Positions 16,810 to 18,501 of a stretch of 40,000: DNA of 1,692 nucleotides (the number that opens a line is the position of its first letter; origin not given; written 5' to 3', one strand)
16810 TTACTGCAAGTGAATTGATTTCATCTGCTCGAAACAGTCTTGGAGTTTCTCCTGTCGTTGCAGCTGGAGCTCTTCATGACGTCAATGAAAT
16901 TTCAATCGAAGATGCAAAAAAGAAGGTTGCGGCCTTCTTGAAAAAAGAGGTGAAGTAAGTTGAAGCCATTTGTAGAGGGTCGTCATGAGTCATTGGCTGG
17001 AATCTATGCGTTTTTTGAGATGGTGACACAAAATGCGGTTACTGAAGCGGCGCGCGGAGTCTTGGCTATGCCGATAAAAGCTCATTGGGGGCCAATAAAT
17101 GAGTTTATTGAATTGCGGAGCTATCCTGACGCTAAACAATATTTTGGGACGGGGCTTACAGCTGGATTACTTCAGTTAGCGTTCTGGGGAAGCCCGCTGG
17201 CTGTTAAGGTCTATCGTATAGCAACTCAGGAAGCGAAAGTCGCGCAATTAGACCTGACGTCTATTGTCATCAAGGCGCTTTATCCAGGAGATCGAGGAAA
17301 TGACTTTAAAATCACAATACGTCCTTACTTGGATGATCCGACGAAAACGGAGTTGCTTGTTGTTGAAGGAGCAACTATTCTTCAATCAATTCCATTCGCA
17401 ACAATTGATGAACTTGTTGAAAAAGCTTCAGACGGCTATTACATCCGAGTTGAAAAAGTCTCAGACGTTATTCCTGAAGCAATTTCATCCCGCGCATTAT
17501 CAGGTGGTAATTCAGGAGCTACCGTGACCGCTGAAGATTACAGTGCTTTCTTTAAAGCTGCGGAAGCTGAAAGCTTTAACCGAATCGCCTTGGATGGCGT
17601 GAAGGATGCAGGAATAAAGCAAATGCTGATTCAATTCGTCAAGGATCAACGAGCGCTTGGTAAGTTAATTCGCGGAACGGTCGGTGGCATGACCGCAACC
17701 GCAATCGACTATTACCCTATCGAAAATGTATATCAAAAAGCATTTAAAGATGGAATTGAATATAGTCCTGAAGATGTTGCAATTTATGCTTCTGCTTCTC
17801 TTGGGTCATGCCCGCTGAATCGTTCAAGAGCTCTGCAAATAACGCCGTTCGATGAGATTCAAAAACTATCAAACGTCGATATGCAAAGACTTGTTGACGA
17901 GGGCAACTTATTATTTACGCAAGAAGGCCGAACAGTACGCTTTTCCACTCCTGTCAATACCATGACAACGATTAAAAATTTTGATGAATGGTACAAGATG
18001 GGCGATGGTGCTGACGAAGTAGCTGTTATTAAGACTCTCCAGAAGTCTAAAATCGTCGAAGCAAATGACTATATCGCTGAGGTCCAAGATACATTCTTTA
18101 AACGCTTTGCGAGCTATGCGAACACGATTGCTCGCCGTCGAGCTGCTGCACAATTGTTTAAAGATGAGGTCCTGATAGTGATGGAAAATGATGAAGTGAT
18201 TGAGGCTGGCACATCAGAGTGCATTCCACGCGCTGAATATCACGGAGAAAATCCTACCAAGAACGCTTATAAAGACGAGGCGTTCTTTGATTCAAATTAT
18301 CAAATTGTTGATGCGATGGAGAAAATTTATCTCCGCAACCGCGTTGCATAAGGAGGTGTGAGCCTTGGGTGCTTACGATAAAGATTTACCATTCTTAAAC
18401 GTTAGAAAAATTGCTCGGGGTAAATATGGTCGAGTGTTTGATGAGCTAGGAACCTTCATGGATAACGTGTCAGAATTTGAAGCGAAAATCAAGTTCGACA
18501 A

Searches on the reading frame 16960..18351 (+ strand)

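Call 22: search_protein_families(library=pfam, proteins=[window:16960-18351:+], max_evalue=0.001)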
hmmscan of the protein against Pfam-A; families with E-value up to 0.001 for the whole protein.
window:16960-18351:+ (463 aa): 4 families
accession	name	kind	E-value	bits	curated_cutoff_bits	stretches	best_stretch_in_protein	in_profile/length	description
PF17481.7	Phage_sheath_domII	-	5.9e-10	39.9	31.4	1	89-184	2-97/98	Phage tail sheath protein beta-sandwich domain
PF04984.19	Phage_sheath_1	-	2.1e-07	31.3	31.4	1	188-334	2-168/168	Phage tail sheath protein subtilisin-like domain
PF22671.1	Gp18_domIII_N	-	0.00014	22.5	27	1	32-72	1-41/58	Tail sheath protein Gp18 domain III N-terminal region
PF17482.7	Phage_sheath_1C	-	0.00075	19.9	26.9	0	402-462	46-103/104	Phage tail sheath C-terminal domain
